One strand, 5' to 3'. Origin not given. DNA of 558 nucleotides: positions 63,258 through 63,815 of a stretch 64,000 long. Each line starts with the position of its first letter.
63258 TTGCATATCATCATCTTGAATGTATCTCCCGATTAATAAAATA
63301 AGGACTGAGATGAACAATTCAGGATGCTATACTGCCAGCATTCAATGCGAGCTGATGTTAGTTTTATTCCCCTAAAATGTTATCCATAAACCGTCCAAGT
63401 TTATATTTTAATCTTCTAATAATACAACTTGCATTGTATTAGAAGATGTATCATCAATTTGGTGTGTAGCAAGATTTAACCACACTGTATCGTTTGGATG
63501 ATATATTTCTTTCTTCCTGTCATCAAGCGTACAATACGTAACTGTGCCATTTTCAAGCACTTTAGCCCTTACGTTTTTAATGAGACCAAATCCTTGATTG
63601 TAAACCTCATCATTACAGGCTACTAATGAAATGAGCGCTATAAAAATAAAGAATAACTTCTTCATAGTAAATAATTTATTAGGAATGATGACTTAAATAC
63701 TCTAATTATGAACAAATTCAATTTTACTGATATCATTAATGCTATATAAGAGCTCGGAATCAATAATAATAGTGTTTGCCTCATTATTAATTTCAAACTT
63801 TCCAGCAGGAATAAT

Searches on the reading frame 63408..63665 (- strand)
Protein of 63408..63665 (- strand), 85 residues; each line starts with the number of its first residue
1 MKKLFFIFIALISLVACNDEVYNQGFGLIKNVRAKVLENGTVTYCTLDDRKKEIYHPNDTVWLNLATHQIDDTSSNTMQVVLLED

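Call 96: find_encoding_contigs(protein=window:63408-63665:-, flank=10000, max_places=2)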
Protein window:63408-63665:- (85 aa): 14 contigs read that carry it; 2 places shown.
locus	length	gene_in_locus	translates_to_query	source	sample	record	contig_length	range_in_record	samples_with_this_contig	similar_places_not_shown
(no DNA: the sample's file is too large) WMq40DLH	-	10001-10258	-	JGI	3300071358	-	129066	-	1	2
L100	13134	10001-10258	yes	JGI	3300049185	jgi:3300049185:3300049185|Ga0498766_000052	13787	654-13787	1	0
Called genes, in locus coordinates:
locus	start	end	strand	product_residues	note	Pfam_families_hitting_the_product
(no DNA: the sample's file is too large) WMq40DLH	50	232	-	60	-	-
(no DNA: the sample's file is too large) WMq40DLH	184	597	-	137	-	-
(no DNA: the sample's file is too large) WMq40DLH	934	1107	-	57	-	-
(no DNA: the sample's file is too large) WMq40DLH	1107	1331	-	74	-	-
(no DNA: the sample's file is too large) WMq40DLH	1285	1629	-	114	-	-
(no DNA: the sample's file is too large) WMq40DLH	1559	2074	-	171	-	-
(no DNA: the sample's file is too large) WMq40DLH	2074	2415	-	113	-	-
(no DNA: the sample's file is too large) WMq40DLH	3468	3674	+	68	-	-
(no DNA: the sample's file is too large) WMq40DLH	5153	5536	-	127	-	-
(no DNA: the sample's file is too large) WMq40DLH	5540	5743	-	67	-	-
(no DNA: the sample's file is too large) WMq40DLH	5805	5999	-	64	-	-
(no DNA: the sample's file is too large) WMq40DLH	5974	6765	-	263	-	PF14243:R2K_3, PF18299:R2K_2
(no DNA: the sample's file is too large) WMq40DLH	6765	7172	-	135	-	-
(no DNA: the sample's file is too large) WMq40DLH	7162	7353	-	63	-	-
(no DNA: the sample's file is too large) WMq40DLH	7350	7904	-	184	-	-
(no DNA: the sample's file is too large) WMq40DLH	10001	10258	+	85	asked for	-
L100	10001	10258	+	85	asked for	-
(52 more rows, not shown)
